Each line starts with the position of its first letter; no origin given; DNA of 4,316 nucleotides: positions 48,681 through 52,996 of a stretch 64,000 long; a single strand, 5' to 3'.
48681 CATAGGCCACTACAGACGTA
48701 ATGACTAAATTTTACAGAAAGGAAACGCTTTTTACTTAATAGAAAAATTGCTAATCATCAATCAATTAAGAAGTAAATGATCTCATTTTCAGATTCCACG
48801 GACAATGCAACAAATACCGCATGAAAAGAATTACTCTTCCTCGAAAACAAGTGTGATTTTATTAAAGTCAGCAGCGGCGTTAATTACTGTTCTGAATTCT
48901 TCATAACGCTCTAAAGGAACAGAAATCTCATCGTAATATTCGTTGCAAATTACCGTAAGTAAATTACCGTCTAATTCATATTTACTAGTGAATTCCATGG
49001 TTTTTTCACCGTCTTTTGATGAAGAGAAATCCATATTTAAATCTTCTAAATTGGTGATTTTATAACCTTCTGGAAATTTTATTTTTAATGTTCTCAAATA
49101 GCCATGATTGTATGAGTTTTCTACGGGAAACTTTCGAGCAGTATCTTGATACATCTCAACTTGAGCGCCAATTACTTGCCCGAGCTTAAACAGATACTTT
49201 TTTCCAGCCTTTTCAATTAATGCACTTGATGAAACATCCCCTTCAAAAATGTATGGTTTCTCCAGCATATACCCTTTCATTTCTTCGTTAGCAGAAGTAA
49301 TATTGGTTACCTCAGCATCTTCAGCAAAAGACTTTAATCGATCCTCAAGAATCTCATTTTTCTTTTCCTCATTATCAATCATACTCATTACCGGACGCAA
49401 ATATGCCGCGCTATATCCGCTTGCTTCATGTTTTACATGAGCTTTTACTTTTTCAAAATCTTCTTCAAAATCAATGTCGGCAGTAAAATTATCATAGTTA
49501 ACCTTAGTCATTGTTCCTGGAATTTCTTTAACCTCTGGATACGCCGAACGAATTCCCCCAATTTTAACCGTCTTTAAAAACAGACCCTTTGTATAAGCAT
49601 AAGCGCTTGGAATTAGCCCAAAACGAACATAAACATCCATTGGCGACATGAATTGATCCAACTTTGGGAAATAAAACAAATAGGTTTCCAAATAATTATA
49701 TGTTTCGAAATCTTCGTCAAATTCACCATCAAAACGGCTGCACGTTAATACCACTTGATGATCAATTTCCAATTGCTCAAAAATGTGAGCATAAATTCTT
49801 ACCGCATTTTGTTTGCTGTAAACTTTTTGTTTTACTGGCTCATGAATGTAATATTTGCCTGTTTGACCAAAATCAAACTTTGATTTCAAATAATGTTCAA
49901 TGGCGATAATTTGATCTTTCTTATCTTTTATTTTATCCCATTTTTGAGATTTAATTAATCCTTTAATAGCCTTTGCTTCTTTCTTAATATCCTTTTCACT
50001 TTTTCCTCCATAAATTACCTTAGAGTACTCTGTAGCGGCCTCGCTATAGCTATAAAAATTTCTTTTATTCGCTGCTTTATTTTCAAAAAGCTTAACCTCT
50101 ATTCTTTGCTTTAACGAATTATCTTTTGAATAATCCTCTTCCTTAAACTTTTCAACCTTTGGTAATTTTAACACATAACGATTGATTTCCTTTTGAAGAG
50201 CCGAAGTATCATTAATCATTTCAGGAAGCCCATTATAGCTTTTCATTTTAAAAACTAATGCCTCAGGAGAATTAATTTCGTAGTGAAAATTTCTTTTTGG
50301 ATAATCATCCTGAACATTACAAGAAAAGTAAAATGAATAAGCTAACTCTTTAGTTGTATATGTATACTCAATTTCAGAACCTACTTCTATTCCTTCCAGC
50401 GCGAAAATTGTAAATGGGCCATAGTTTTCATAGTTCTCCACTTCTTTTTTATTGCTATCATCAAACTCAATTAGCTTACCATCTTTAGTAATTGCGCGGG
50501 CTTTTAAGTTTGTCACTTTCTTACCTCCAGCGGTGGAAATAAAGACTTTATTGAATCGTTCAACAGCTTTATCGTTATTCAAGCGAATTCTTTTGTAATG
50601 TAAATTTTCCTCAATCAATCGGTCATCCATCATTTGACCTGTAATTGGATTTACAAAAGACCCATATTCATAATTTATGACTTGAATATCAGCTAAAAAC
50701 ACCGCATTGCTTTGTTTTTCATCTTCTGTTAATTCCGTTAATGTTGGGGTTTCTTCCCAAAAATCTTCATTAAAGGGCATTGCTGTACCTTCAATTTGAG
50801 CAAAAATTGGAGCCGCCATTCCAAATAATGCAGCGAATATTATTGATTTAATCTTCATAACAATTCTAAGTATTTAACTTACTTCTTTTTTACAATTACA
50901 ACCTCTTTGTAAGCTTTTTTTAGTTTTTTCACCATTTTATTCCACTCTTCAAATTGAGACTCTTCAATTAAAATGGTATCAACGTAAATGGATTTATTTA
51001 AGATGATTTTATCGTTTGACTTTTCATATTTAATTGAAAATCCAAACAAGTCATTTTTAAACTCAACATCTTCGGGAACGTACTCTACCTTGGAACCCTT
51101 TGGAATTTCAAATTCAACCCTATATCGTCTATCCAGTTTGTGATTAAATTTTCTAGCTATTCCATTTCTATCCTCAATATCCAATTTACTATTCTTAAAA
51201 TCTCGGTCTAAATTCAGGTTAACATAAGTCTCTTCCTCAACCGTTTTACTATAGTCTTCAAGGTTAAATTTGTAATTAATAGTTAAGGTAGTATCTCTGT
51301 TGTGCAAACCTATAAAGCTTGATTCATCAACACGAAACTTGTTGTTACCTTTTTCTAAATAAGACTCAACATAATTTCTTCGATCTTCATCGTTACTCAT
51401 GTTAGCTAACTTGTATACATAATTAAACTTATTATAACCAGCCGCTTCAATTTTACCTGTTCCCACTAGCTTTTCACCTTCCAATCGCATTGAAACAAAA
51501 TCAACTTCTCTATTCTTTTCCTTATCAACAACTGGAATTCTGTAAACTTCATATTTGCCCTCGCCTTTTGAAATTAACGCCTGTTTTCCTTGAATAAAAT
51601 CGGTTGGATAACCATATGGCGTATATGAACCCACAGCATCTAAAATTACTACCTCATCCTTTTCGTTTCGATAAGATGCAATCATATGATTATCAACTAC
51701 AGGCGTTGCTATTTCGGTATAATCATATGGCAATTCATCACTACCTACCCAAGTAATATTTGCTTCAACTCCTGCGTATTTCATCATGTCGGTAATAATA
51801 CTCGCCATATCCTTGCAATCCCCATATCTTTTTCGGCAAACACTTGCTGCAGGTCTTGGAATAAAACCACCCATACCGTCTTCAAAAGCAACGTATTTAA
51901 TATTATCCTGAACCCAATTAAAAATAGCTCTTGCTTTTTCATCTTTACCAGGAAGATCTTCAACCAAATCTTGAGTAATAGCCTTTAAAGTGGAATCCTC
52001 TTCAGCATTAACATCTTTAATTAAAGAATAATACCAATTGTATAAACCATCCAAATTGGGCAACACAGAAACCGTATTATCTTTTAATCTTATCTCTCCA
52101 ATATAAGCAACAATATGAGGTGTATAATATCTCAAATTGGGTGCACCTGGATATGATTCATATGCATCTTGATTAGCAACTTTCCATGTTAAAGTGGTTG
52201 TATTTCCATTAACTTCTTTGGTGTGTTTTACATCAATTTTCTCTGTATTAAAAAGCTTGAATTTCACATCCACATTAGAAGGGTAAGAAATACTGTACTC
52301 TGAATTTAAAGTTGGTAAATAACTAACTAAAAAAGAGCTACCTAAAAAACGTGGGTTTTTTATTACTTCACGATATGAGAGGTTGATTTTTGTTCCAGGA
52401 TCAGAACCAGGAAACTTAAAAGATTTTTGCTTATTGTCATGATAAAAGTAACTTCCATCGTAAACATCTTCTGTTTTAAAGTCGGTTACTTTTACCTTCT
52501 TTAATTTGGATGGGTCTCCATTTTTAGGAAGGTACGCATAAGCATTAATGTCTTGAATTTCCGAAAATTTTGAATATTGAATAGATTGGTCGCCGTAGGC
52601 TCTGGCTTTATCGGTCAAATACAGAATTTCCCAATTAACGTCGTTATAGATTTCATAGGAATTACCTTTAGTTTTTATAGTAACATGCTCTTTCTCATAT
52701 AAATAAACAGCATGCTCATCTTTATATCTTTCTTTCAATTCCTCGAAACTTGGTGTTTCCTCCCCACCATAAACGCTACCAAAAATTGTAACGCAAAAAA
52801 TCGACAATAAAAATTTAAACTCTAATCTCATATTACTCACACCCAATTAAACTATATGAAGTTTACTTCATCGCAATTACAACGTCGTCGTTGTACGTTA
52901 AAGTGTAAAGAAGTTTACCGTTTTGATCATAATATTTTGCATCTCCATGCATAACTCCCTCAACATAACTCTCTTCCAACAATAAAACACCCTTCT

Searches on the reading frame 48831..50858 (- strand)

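Call 66: search_protein_families(library=pfam, proteins=[window:48831-50858:-], max_evalue=0.00001)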
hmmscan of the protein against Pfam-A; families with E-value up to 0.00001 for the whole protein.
window:48831-50858:- (675 aa): 1 family
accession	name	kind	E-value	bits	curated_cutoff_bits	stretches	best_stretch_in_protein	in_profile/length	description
PF12969.12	DUF3857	-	5.4e-12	46.5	24.6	1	87-230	9-161/170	Domain of Unknown Function with PDB structure (DUF3857)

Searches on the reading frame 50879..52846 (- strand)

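Call 66: search_protein_families(library=pfam, proteins=[window:50879-52846:-], max_evalue=0.00001)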
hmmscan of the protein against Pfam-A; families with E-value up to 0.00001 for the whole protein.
window:50879-52846:- (655 aa): 2 families
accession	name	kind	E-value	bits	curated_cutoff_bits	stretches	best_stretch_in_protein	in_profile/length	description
PF12969.12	DUF3857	-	4.1e-20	72.9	24.6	1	77-228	16-168/170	Domain of Unknown Function with PDB structure (DUF3857)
PF01841.26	Transglut_core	-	2.2e-08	34.7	23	1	289-364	2-74/108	Transglutaminase-like superfamily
